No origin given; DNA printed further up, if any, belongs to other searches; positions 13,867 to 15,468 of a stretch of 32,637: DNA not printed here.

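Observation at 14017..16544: Operon PaaI thioesterase - 4TM membrane protein - Hsp70 NBD-only protein carrying a Cys4 insertion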

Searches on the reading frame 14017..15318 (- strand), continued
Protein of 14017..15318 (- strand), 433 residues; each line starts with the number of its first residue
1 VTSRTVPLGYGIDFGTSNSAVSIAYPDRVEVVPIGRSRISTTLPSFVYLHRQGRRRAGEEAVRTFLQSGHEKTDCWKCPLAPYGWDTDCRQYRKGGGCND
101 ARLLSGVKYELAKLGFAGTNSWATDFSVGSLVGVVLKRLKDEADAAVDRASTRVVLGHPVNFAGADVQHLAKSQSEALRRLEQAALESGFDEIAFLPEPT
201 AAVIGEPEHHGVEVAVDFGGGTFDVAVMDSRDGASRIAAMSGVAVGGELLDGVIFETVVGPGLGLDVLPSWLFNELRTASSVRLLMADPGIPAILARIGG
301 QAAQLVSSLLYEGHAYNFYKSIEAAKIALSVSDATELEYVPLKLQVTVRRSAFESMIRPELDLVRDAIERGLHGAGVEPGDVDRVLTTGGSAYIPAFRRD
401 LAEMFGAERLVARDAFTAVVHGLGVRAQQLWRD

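Call 23: find_encoding_contigs(protein=P0246, flank=4000, max_places=3)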
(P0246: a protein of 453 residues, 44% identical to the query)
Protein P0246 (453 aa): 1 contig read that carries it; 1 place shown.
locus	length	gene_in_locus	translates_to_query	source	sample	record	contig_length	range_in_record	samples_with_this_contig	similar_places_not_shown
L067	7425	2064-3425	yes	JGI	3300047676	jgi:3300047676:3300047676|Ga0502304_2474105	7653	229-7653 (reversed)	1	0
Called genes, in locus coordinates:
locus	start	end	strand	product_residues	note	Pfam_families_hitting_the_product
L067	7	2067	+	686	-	PF00271:Helicase_C, PF12137:RapA_C (weak)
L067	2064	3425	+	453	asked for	PF00012:HSP70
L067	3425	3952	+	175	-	-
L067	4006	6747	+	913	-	PF00580:UvrD-helicase, PF13245:AAA_19, PF13538:UvrD_C_2 (faint), PF13361:UvrD_C, PF12705:PDDEXK_1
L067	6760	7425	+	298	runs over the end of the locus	?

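Call 26: find_encoding_contigs(protein=P0244, flank=5000, max_places=3)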
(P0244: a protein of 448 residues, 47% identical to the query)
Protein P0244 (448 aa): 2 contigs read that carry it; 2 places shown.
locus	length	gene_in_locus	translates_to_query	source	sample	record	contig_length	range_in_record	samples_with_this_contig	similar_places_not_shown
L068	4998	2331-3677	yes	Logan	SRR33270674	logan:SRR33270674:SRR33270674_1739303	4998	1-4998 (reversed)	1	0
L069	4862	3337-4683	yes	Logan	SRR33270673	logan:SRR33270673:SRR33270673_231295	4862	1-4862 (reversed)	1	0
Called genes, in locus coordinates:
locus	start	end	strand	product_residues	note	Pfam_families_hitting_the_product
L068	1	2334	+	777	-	?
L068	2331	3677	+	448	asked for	PF00012:HSP70, PF06723:MreB_Mbl (weak), PF00012:HSP70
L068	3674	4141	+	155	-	-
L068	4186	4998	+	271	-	?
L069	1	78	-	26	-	?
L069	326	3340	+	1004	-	PF00176:SNF2-rel_dom, PF00270:DEAD (faint), PF04851:ResIII, PF00271:Helicase_C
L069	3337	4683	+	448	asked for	PF00012:HSP70, PF06723:MreB_Mbl (weak), PF00012:HSP70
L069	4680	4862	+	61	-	?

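Call 27: find_encoding_contigs(protein=P0250, flank=5000, max_places=3)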
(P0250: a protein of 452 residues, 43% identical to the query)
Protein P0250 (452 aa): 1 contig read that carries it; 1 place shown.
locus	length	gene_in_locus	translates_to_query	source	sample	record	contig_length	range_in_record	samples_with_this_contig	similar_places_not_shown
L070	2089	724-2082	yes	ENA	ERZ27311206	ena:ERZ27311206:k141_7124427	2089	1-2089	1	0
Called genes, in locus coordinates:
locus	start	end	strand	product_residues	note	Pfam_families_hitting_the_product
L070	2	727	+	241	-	?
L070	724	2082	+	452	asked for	PF00012:HSP70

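Call 28: search_protein_families(library=padloc, proteins=[L069:326-3340:+, L069:3337-4683:+, L068:3674-4141:+, L067:7-2067:+, L067:2064-3425:+, L067:3425-3952:+, L067:4006-6747:+], max_evalue=0.01)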
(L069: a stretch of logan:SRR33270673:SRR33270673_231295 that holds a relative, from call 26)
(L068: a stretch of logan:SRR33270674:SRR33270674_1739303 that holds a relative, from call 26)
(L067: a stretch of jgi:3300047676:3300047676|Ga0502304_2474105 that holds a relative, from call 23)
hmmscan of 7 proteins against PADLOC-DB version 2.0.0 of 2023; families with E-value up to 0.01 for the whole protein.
L069:326-3340:+ (1004 aa): 47 families (the best 25 are shown)
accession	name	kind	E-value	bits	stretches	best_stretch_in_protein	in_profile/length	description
PDLC02500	BrxHI|BrxHII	-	3.4e-116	387.9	2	386-749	342-703/933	BrxHI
PDLC02504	BrxHI|BrxHII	-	3.1e-80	268.4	2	371-813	327-780/971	BrxHII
PDLC02620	DrmD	-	2e-79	265.7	2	371-658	321-615/1060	DrmD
PDLC02623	DrmD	-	1.3e-75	252.9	2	208-771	237-780/1040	DrmD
PDLC02619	DrmD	-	5.4e-75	251.1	3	76-277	17-212/872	DrmD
PDLC00659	HmaA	-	2.7e-72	242.1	2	371-716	324-706/1176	SNF2 helicase / DEAD-box helicase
PDLC02621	DrmD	-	1.2e-71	240.3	2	351-705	327-715/1040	DrmD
PDLC02844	DpdE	-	2.1e-52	176.2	2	526-725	584-786/1074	DpdE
PDLC02634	DrmD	-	4.4e-50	168.4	2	18-277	21-275/900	DrmD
PDLC02572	DrmA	-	1.6e-49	166.8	2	371-712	350-730/1043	DrmA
PDLC02843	DpdE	-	7.1e-47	157.9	2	82-277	149-316/1091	DpdE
PDLC02840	DpdE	-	1.9e-44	150.3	3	465-725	496-761/1091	DpdE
PDLC02846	DpdE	-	3.9e-40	135.6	2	81-275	152-339/1034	DpdE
PDLC02632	DrmD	-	4.3e-39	132.5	2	107-274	139-317/662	DrmD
PDLC02633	DrmD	-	2.3e-36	123.1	2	107-274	141-319/839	DrmD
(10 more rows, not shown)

L069:3337-4683:+ (448 aa): 0 families

L068:3674-4141:+ (155 aa): 0 families

L067:7-2067:+ (686 aa): 37 families (the best 25 are shown)
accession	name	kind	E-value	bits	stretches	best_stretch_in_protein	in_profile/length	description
PDLC02500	BrxHI|BrxHII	-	1.3e-71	240.4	1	65-387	343-663/933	BrxHI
PDLC02623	DrmD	-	1.7e-52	176.4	1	22-426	370-751/1040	DrmD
PDLC02621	DrmD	-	3.9e-44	149.2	1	31-485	329-815/1040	DrmD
PDLC02619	DrmD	-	5.3e-44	148.6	2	241-348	474-582/872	DrmD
PDLC02620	DrmD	-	9.2e-43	144.4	1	49-332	321-609/1060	DrmD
PDLC02504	BrxHI|BrxHII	-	2.6e-39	132.9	1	49-500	327-786/971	BrxHII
PDLC00659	HmaA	-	1e-35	120.9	1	49-335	324-645/1176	SNF2 helicase / DEAD-box helicase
PDLC02572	DrmA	-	2.4e-26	90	1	13-424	309-763/1043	DrmA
PDLC02843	DpdE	-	1.4e-25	87.4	1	164-489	529-874/1091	DpdE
PDLC02634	DrmD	-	3.9e-25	85.8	1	61-332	322-615/900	DrmD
PDLC02844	DpdE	-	1.1e-21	74.4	1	205-488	583-882/1074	DpdE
PDLC02193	PLD_Helicase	-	5.2e-20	69.2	1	120-339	601-837/905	-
PDLC02632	DrmD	-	3.8e-19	66.6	1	13-306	314-630/662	DrmD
PDLC02840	DpdE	-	3.9e-19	66.5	1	159-404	510-759/1091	DpdE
PDLC02633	DrmD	-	2e-18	63.7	1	34-381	334-712/839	DrmD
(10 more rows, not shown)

L067:2064-3425:+ (453 aa): 0 families

L067:3425-3952:+ (175 aa): 0 families

L067:4006-6747:+ (913 aa): 59 families (the best 25 are shown)
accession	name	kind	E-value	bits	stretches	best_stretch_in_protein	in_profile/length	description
PDLC03802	RTasHel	-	3.6e-55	186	2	1-374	1-337/675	DRT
PDLC00117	GajB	-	5e-50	168.6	2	11-380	21-381/604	UrvD helicase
PDLC00114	GajB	-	5.7e-49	165.2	2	10-389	12-391/635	UrvD helicase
PDLC00132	GajB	-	1.8e-43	147.1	2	12-374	10-376/625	UrvD helicase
PDLC00103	GajB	-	3.9e-38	129.8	2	5-376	16-375/612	UrvD helicase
PDLC00123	GajB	-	1.4e-34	117.6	3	209-361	174-317/540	UrvD helicase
PDLC00127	GajB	-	7.1e-29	98.7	1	5-355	8-343/594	UrvD helicase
PDLC00110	GajB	-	2.5e-28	97.1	3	139-342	202-405/725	UrvD helicase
PDLC00112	GajB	-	3.5e-27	93.3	2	202-312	202-308/581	UrvD helicase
PDLC00107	GajB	-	3.1e-25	86.8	2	5-360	15-356/587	UrvD helicase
PDLC00122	GajB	-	7e-25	85.9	2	213-305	164-255/502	UrvD helicase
PDLC00134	GajB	-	9.3e-25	85.6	1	5-360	16-359/431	UrvD helicase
PDLC00130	GajB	-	1.6e-23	80.8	2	12-302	10-295/589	UrvD helicase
PDLC00136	GajB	-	3.2e-23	80.4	3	204-298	195-290/570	UrvD helicase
PDLC00144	GajB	-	3.6e-23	80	2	193-375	141-323/559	UrvD helicase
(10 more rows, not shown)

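Call 29: search_protein_families(library=pfam, proteins=[L068:3674-4141:+, L067:3425-3952:+, L067:4006-6747:+, L067:7-2067:+, L068:4186-4998:+], max_evalue=0.01)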
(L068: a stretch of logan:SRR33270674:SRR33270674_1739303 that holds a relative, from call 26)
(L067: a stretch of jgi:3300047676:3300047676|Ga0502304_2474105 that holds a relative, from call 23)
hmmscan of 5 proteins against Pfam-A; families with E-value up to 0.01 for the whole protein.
L068:3674-4141:+ (155 aa): 0 families

L067:3425-3952:+ (175 aa): 0 families

L067:4006-6747:+ (913 aa): 6 families
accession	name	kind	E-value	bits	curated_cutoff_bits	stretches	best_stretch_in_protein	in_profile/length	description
PF00580.27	UvrD-helicase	-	2.3e-48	165.7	23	1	10-271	5-270/271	UvrD/REP helicase N-terminal domain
PF13361.12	UvrD_C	-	4.4e-31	109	25.6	2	437-632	219-349/350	UvrD-like helicase C-terminal domain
PF12705.13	PDDEXK_1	-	2.7e-29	103.3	22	1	678-910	2-247/247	PD-(D/E)XK nuclease superfamily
PF13245.12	AAA_19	-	2.2e-17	63.9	25.1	1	19-255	12-132/134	AAA domain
PF13538.12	UvrD_C_2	-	1.3e-12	47.8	27.4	2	557-577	4-26/52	UvrD-like helicase C-terminal domain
PF13604.12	AAA_30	-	5.1e-05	23.5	27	0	17-74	16-71/191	AAA domain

L067:7-2067:+ (686 aa): 2 families
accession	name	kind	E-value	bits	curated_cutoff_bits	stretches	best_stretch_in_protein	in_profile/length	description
PF00271.37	Helicase_C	-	5.7e-22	78.5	23.5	1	191-301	3-110/110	Helicase conserved C-terminal domain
PF12137.13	RapA_C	-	3.9e-07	29.9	26.8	1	313-542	9-240/360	RNA polymerase recycling family C-terminal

L068:4186-4998:+ (271 aa): 0 families

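Call 30: find_encoding_contigs(protein=P0241, flank=5000, max_places=3)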
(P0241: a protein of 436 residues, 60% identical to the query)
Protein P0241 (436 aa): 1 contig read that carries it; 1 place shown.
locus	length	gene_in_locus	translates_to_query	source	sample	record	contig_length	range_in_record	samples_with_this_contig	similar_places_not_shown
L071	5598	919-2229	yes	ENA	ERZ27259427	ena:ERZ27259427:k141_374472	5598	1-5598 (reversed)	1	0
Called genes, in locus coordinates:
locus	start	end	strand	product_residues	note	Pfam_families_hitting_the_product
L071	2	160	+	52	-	?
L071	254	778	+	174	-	-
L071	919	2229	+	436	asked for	PF00012:HSP70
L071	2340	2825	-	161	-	-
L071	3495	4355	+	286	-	PF00248:Aldo_ket_red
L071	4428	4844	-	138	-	-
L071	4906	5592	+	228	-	PF03009:GDPD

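Call 31: find_encoding_contigs(protein=P0242, flank=5000, max_places=3)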
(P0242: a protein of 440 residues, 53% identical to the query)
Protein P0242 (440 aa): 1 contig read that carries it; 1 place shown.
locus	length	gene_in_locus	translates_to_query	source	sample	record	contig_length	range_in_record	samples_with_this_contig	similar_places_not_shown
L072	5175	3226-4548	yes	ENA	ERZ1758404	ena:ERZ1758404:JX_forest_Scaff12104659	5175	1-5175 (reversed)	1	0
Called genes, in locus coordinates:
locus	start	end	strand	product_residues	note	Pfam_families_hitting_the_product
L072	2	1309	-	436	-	?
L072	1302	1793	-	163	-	PF00156:Pribosyltran (weak)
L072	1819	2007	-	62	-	PF01546:Peptidase_M20 (weak)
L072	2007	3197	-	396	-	PF01546:Peptidase_M20, PF07687:M20_dimer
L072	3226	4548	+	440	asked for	PF00012:HSP70, PF06723:MreB_Mbl (faint), PF00012:HSP70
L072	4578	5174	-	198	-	?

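Call 32: predict_structure(alignment_id=A1)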
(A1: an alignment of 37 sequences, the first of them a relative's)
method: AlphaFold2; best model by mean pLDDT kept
length: 433 residues; sequences in the alignment: 37
mean_pLDDT: 92.4   pTM: 0.90
mean pLDDT of the five models: 92.4, 91.5, 91.3, 90.2, 90.1
residues with pLDDT >= 90: 329; 70-90: 95; 50-70: 7; < 50: 2
segments of 3 or more residues with pLDDT < 50: none
pLDDT, mean of each block of 10 residues (from residue 1): 78 95 97 84 93 93 86 85 70 82 89 87 89 97 93 97 92 97 98 97 88 96 96 93 95 96 96 93 81 94 94 88 96 97 96 98 98 98 96 97 98 94 97 87
secondary structure, 60 per line:
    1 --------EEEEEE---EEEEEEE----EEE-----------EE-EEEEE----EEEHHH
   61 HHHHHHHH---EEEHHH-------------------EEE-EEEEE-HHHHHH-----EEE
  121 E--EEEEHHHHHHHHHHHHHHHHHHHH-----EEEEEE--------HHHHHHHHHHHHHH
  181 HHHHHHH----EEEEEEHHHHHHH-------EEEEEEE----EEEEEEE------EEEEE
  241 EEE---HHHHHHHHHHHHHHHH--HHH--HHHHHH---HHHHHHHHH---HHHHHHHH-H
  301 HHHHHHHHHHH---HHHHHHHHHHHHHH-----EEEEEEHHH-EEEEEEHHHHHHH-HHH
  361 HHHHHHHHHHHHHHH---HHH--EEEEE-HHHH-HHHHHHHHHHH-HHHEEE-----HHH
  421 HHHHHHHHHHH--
elements in order: E9-14 E18-24 E29-31 E46-50 E55-57 H58-68 E72-74 E97-99 E101-105 H107-112 E118-121 E124-127 H128-147 E153-158 H167-187 E192-197 H198-204 E212-218 E223-229 E236-243 H247-262 H270-275 H279-287 H291-298 H300-311 H315-328 E334-339 E344-349 H350-356 H358-375 E384-388 H390-393 H395-405 E410-412 H418-431
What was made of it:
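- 14017..15318 (-): 433-aa stand-alone Hsp70/actin-fold nucleotide-binding-domain protein with no linker and no substrate-binding domain. It has YegD-type architecture and belongs to the Cys4 subfamily. AlphaFold2 pLDDT 92.4 and pTM 0.90 (call 32).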

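Call 36: fold_search(model_id=the predicted structure, library=pdb)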
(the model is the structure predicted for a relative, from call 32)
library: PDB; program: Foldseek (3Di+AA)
matches with E <= 10: 1415; with E <= 0.001: 757
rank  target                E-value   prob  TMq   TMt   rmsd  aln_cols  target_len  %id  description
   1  3a8y_A                3.9e-24  1.00  0.60  0.67   9.2       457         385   20  Crystal structure of the complex between the BAG5 BD5 and Hsp70 NBD (released 2010-03-31)
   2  9a5j_A                4.4e-24  1.00  0.69  0.50   4.4       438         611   18  Integrative model of DNAK-GUDB by crosslinking MS and deep learning (released 2024-09-18)
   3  6h9u_A                1.9e-23  1.00  0.63  0.71   6.0       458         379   19  Crystal structure of the BiP NBD and MANF SAP complex (released 2019-02-06)
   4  2v7y                  2.4e-23  1.00  0.64  0.55   6.4       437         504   20  Crystal structure of the molecular chaperone DnaK from Geobacillus kaustophilus HTA426 in post-ATP hydrolysis state (released 2008-04-08)
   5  7rax                  4.6e-23  1.00  0.67  0.74   4.4       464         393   19  ATP-binding state of the nucleotide-binding domain of Hsp70 DnaK mutant T199A (released 2023-07-05)
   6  7nqr_B                6.1e-23  1.00  0.66  0.74   4.7       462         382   19  Plasmodium falciparum Hsp70-x chaperone nucleotide binding domain in complex with Z287256168 (released 2021-03-10)
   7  3iuc_C                6.4e-23  1.00  0.65  0.72   6.2       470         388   19  Crystal structure of the human 70kDa heat shock protein 5 (BiP/GRP78) ATPase domain in complex with ADP (released 2009-09-22)
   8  3ldl_A                6.4e-23  1.00  0.62  0.69   6.4       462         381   19  Crystal structure of human GRP78 (70kDa heat shock protein 5 / BIP) ATPase domain in complex with ATP (released 2011-01-26)
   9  6w6e_I                7.9e-23  1.00  0.63  0.74   6.4       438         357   21  The Mycobacterium tuberculosis ClpB disaggregase hexamer structure with a locally refined ClpB middle domain and a Dna (released 2021-05-26)
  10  1nge                  7.9e-23  1.00  0.64  0.72   6.0       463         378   18  STRUCTURAL BASIS OF THE 70-KILODALTON HEAT SHOCK COGNATE PROTEIN ATP HYDROLYTIC ACTIVITY, II. STRUCTURE OF THE ACTIVE SI (released 1994-08-31)
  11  5aqz                  7.9e-23  1.00  0.60  0.66   6.7       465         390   20  HSP72 with adenosine-derived inhibitor (released 2016-05-11)
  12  3ldn_A                8.4e-23  1.00  0.62  0.70   6.3       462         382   20  Crystal structure of human GRP78 (70kDa heat shock protein 5 / BIP) ATPase domain in apo form (released 2011-01-26)
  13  6dfo_A                8.4e-23  1.00  0.60  0.68   7.0       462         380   20  Crystal structure of human GRP78 in complex with 8-bromoadenosine (released 2019-05-15)
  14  5mks                  9.3e-23  1.00  0.59  0.67   9.2       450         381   21  HSP72-NBD bound to compound TCI 8 - Tyr15 in down-conformation (released 2017-03-01)
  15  1ngi                  1.0e-22  1.00  0.64  0.72   6.0       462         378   18  STRUCTURAL BASIS OF THE 70-KILODALTON HEAT SHOCK COGNATE PROTEIN ATP HYDROLYTIC ACTIVITY, II. STRUCTURE OF THE ACTIVE SI (released 1994-08-31)
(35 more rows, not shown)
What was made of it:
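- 14017..15318 (-): Foldseek best hits are Hsp70/DnaK NBDs, prob 1.0, TM 0.6-0.7, about 20% identity (call 36).
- On Hsp70/actin-fold ATPase NBD (PF00012): The top 50 Foldseek PDB hits are all Hsp70/DnaK/BiP NBDs, prob 1.0 (call 36).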

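Call 41: find_related_loci(query=A2, collection=metagenome_contigs, flank=6000)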
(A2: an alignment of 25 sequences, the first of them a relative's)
Query A2 (453 aa) in metagenome_contigs; peptide patterns used: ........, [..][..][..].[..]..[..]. (x = any residue, [..] = any of these).
600 stretches matched a pattern (row limit reached: there are more); 556 encode a relative of the query (tblastn E <= 1e-3); the best 80 are kept; 80 distinct loci.
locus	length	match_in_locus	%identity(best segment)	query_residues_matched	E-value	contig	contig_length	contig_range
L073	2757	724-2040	45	1-453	7e-115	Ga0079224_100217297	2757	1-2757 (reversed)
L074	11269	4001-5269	43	4-450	8e-107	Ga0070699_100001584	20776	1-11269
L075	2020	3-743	45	206-453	7e-66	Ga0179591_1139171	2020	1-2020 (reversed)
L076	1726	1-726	39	194-452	3e-49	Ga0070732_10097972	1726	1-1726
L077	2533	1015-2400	28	9-449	2e-40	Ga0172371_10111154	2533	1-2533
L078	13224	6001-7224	26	7-444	2e-36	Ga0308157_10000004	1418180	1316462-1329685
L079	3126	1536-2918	26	9-449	2e-35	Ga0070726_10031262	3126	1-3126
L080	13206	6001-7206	27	9-445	3e-34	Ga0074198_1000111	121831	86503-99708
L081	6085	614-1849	28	4-444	3e-34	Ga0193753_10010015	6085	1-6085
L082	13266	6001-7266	27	1-452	5e-34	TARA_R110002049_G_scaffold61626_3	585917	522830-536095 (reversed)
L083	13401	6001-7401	26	5-449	1e-33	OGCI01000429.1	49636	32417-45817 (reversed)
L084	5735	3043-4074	33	103-445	3e-33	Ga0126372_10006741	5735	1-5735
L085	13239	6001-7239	24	3-445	1e-31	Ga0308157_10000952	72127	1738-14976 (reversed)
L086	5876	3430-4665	25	3-444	5e-31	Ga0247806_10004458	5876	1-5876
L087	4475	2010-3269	26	2-452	6e-29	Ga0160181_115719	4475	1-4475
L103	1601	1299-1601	44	4-108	4e-23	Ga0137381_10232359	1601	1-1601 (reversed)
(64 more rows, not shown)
